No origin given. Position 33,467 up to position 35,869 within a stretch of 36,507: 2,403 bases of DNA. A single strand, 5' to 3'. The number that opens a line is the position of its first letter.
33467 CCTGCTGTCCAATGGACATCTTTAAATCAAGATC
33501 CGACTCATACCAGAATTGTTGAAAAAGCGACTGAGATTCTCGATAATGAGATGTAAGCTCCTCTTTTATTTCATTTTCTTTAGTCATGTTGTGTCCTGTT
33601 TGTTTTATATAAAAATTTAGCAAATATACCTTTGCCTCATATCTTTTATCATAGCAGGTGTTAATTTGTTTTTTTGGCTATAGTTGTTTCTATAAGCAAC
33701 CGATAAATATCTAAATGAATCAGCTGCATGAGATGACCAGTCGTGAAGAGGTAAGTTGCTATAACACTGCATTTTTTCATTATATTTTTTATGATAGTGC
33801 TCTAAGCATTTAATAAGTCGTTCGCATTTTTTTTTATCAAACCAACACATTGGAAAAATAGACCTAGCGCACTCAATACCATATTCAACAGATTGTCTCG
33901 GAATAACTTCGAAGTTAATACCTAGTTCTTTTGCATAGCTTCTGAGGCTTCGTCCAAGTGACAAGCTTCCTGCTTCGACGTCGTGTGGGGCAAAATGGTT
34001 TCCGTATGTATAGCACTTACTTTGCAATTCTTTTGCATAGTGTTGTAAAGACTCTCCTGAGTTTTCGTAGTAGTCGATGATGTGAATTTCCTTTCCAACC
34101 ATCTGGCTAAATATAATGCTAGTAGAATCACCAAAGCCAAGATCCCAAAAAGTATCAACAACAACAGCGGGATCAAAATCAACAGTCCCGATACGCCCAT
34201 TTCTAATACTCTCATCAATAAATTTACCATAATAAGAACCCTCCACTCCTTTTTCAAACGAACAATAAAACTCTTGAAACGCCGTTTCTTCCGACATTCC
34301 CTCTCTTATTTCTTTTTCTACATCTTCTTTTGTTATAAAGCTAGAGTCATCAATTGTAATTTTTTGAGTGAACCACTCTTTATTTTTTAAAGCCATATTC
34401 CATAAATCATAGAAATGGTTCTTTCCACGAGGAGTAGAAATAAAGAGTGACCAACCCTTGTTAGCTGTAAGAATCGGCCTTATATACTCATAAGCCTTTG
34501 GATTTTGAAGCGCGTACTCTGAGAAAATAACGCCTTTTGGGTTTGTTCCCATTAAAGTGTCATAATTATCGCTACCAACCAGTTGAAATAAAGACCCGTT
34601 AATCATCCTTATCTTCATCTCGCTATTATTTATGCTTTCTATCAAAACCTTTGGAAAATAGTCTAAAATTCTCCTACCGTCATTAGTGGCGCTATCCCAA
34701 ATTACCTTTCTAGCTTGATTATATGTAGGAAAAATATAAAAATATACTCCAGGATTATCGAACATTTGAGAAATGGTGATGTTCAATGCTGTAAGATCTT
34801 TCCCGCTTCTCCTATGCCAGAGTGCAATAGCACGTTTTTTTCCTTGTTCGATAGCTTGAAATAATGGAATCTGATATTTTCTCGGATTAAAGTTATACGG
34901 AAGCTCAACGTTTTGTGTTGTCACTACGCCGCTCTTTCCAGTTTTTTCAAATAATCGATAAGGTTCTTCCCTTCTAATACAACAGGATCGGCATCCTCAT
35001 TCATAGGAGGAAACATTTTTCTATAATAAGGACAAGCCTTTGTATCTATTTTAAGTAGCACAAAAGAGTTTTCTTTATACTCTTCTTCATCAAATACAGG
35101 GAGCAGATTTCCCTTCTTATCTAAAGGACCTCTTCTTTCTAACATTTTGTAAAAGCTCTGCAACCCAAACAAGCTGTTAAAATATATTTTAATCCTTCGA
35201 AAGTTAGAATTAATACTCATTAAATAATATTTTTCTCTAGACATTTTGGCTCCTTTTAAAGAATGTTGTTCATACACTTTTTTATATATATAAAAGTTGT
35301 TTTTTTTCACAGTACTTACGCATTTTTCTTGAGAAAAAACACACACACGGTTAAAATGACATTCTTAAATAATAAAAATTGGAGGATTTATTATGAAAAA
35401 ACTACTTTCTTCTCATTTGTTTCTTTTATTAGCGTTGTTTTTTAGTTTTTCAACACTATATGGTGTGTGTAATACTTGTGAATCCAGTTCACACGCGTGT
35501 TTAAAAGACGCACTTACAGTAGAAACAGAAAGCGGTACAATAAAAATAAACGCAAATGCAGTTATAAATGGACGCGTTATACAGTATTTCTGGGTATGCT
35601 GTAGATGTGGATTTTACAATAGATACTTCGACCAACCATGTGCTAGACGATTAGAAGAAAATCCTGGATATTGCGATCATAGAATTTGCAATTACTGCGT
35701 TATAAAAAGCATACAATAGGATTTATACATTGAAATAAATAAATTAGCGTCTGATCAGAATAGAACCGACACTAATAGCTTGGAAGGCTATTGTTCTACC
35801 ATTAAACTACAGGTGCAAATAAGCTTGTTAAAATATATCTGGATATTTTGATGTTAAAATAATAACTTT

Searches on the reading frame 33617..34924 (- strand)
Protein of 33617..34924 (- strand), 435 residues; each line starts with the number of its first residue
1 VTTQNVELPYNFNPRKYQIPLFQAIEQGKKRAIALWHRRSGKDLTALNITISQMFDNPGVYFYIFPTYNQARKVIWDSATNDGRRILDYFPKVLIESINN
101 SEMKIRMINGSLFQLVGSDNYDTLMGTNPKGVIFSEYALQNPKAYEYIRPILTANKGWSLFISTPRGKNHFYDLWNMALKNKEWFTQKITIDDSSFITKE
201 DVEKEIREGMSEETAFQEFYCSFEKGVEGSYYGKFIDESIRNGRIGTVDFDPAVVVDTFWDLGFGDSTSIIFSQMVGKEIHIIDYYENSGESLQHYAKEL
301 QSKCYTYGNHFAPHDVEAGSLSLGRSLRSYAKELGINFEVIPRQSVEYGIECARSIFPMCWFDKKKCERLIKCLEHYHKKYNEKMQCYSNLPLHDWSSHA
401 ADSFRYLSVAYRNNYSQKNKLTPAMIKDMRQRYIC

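Call 48: search_protein_families(library=phrogs, proteins=[window:33617-34924:-], max_evalue=0.001)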
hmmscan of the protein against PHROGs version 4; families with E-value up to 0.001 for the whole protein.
window:33617-34924:- (435 aa): 5 families
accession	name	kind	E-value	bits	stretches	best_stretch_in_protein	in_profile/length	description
phrog_2472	-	unknown function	1.2e-49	170.4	1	222-415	110-312/324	-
phrog_2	-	head and packaging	1.5e-35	124.2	1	7-420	260-596/807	terminase large subunit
phrog_7579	-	head and packaging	1.3e-09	38.6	1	31-240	19-230/239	terminase large subunit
phrog_9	-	head and packaging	0.00027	20.9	0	67-179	264-376/812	terminase large subunit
phrog_6672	-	head and packaging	0.00037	21.1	1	343-417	65-135/145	terminase large subunit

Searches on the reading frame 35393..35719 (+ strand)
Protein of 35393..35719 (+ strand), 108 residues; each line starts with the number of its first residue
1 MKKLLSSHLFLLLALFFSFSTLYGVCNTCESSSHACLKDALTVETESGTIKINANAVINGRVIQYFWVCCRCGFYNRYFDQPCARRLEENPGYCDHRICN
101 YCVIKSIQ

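Call 7: search_protein_families(library=pfam, proteins=[window:35393-35719:+], max_evalue=1)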
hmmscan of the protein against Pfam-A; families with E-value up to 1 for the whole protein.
window:35393-35719:+ (108 aa): 0 families

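Call 8: search_protein_families(library=phrogs, proteins=[window:35393-35719:+], max_evalue=1)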
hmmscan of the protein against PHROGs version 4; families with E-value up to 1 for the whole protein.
window:35393-35719:+ (108 aa): 1 family
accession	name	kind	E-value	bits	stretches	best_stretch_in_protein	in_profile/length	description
phrog_31803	-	unknown function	0.17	13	1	62-82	40-60/84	-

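Call 57: search_protein_families(library=ncbifam, proteins=[window:35393-35719:+], max_evalue=0.1)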
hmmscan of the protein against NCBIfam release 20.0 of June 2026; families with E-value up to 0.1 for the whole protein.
window:35393-35719:+ (108 aa): 0 families

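Call 58: search_protein_families(library=padloc, proteins=[window:35393-35719:+], max_evalue=0.1)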
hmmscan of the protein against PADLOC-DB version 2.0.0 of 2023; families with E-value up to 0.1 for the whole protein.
window:35393-35719:+ (108 aa): 0 families

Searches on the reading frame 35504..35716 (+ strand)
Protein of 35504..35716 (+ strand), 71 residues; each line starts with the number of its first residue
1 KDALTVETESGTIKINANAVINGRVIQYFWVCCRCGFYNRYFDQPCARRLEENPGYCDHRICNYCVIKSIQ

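Call 50: predict_structure(alignment_id=A5)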
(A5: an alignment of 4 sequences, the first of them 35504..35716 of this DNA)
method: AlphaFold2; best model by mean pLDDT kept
length: 71 residues; sequences in the alignment: 4
mean_pLDDT: 72.1   pTM: 0.59
mean pLDDT of the five models: 72.1, 56.5, 50.6, 47.2, 46.6
residues with pLDDT >= 90: 0; 70-90: 36; 50-70: 34; < 50: 1
segments of 3 or more residues with pLDDT < 50: none
pLDDT, mean of each block of 10 residues (from residue 1): 62 65 71 85 72 68 83 62
secondary structure, 60 per line:
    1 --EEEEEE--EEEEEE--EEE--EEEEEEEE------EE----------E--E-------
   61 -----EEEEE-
elements in order: E3-8 E11-16 E19-21 E24-31 E66-70
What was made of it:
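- On RING finger (C3HC4/C3H2C3 cross-brace): The AF2 model of the C domain has pLDDT 72, and only one of five models is that good (call 50).
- The AF2 model of the C domain (pLDDT 72) shows a beta meander with the Cys loops between strand 4 and the last strand (call 50).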

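Call 55: fold_search(model_id=the predicted structure, library=pdb)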
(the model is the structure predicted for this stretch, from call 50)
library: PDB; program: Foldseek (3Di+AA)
matches with E <= 10: 18; with E <= 0.001: 0
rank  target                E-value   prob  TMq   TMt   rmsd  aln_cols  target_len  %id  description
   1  9a4b_B                4.9e+00  0.10  0.22  0.13   8.2        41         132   15  Integrative model of ABRB-ATPE by crosslinking MS and deep learning (released 2024-09-18)
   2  2e5y_A                5.6e+00  0.09  0.22  0.12   8.2        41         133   12  Epsilon subunit and ATP complex of F1F0-ATP synthase from the Thermophilic Bacillus PS3 (released 2007-07-10)
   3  6epg_B                5.9e+00  0.10  0.22  0.05   2.5        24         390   25  Structure of the epsilon_1 / zeta_1 antitoxin / toxin system from Neisseria gonorrhoeae. (released 2018-05-02)
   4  8yh8_H                6.3e+00  0.07  0.21  0.18   8.4        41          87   12  F1 domain of Non-catalytic site depleted and epsilon C-terminal domain deleted FoF1-ATPase from Bacillus PS3,under ATP (released 2025-05-14)
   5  3edn_A                7.1e+00  0.11  0.27  0.08   3.9        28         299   32  Crystal structure of the Bacillus anthracis phenazine biosynthesis protein, PhzF family (released 2008-10-07)
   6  7ucj_E                7.1e+00  0.08  0.26  0.09   1.8        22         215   14  Mammalian 80S translation initiation complex with mRNA and Harringtonine (released 2022-06-01)
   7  8axc_D                7.1e+00  0.08  0.24  0.04   5.1        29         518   14  Crystal structure of mouse Ces2c (released 2022-11-16)
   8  9byk_H                7.1e+00  0.04  0.22  0.13   8.4        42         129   21  Cryo-EM structure of ATP synthase E state (released 2025-08-06)
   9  9itk_R                7.5e+00  0.08  0.22  0.13   8.2        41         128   15  Chloroflexus aurantiacus ATP synthase, state 2 (released 2025-03-19)
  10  4asu_H                7.5e+00  0.07  0.22  0.19   5.3        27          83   26  F1-ATPase in which all three catalytic sites contain bound nucleotide, with magnesium ion released in the Empty site (released 2012-06-27)
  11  8pta_C                8.0e+00  0.06  0.22  0.05   7.8        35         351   11  JNK1 covalently bound to BD837 cyclohexenone based inhibitor (released 2024-07-24)
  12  7vh6_A                8.0e+00  0.04  0.19  0.03   6.6        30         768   27  Cryo-EM structure of the hexameric plasma membrane H+-ATPase in the active state (pH 6.0, BeF3-, conformation 1, C1 sy (released 2021-11-24)
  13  2h96_A                8.5e+00  0.06  0.21  0.05   7.4        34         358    9  Discovery of Potent, Highly Selective, and Orally Bioavailable Pyridine Carboxamide C-jun NH2-terminal Kinase Inhibito (released 2006-07-25)
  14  7d18                  9.1e+00  0.08  0.17  0.04   1.2        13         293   31  Crystal structure of Acidobacteriales bacterium glutaminyl cyclase (released 2021-04-14)
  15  6tmh_d                9.1e+00  0.06  0.23  0.12   7.3        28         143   14  Cryo-EM structure of Toxoplasma gondii mitochondrial ATP synthase dimer, OSCP/F1/c-ring model (released 2020-12-16)
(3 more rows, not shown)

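Call 56: fold_search(model_id=the predicted structure, library=viral)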
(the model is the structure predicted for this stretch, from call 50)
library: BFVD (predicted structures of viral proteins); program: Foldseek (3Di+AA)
matches with E <= 10: 80; with E <= 0.001: 0
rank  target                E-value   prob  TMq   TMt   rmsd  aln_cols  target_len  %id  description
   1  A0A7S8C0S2            2.8e+00  0.20  0.22  0.04   4.7        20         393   50  RdRp [Flavolineata virus]
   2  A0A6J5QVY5            2.8e+00  0.12  0.20  0.20   8.0        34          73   20  Uncharacterized protein [uncultured Caudovirales phage]
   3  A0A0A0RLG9            2.8e+00  0.04  0.28  0.06  19.0       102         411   14  (no name in the UniProt tables at hand)
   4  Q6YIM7                3.4e+00  0.09  0.22  0.08   6.8        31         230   13  Fusion glycoprotein F0 (Fragment) [Avian paramyxovirus 1]
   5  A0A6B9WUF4            3.6e+00  0.09  0.19  0.06   7.0        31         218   32  Uncharacterized protein [Escherichia phage nieznany]
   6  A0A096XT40            4.1e+00  0.08  0.20  0.15   5.4        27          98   11  DUF2726 domain-containing protein [Enterococcus phage ECP3]
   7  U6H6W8                4.1e+00  0.03  0.20  0.05  11.8        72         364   11  Gp147 [Caviid herpesvirus 2 str. CIDMTR]
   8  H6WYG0                4.3e+00  0.08  0.18  0.12   5.8        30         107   20  Uncharacterized protein [Hafnia phage Enc34]
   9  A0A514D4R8            4.6e+00  0.14  0.25  0.06   4.0        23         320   30  (no name in the UniProt tables at hand)
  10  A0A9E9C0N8            4.6e+00  0.09  0.32  0.27   5.4        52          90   29  (no name in the UniProt tables at hand)
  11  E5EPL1                4.6e+00  0.08  0.21  0.25   4.6        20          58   35  Uncharacterized protein [Acinetobacter phage Acj9]
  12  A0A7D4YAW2            4.9e+00  0.12  0.27  0.13   2.1        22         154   32  ORF2 [Fusarium graminearum dsRNA mycovirus 1]
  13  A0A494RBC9            4.9e+00  0.06  0.23  0.12   8.5        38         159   18  (no name in the UniProt tables at hand)
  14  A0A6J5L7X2            4.9e+00  0.06  0.18  0.26   5.1        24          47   29  Uncharacterized protein [uncultured Caudovirales phage]
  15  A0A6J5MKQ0            4.9e+00  0.04  0.20  0.14  10.9        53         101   15  Uncharacterized protein [uncultured Caudovirales phage]
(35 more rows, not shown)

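Call 91: search_solved_structures(query=A5, max_evalue=10, show_alignments=2)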
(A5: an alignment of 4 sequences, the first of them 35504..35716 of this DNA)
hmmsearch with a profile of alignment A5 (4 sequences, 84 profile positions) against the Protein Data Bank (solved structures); distinct sequences matched with E-value up to 10: 19.
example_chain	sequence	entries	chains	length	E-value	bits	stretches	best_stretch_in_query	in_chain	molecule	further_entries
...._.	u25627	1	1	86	0.058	16.6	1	53-73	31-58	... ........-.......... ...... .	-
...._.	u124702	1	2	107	0.12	15.6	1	53-73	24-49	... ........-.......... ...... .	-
2jmd_A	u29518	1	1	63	0.13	15.4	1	52-73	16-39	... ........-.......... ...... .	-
3hct_A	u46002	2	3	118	0.15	15.3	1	51-73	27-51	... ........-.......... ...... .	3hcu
3hcs_A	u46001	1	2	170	0.35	14.1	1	52-73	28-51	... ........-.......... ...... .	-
8hz2_A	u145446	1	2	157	0.38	14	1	52-73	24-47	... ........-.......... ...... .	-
9fj2_A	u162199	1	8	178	0.59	13.4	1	8-40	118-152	Rubrerythrin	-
1hd5_A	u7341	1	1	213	0.67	13.2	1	26-54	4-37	ENDOGLUCANASE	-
6m04_A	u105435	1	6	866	0.87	12.9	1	9-62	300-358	Volume-regulated anion channel subunit LRRC8D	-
9t5m_A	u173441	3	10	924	0.96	12.7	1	9-62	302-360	Volume-regulated anion channel subunit LRRC8D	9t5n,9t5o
9t5p_E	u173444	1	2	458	1.3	12.3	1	9-62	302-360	Volume-regulated anion channel subunit LRRC8D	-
5xy3_m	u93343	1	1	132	1.8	11.8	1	46-69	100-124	Ubiquitin, putative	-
2ecy_A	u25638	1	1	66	2.8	11.2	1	36-71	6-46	TNF receptor-associated factor 3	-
9zdp_A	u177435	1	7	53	4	10.7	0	28-41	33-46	Rubredoxin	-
8grm_N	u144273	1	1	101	4.1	10.7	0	48-71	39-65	Ring1B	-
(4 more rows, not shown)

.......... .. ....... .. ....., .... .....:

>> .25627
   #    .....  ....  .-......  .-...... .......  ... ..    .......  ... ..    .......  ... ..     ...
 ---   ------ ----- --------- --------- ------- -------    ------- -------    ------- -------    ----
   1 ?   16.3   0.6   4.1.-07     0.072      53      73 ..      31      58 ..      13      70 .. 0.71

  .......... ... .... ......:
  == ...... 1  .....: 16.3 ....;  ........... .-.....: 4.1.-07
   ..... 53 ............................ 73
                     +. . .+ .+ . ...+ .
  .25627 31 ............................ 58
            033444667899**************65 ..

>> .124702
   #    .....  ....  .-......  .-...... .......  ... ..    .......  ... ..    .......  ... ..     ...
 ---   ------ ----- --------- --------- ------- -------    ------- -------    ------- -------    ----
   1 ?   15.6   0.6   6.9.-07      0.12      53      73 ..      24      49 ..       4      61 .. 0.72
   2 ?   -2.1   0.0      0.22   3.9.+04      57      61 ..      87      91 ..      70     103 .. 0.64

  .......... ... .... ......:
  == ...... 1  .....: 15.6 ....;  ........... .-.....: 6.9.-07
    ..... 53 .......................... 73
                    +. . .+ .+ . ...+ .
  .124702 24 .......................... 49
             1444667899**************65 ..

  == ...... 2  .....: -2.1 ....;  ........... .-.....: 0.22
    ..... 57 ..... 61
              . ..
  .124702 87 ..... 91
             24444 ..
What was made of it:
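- On Rubredoxin / zinc ribbon: PDB rubredoxin and rubrerythrin hits are at E 0.6-4 (call 91).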

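Call 92: search_protein_families(library=pfam, proteins=[window:35504-35716:+], max_evalue=10)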
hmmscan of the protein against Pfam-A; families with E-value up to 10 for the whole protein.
window:35504-35716:+ (71 aa): 0 families
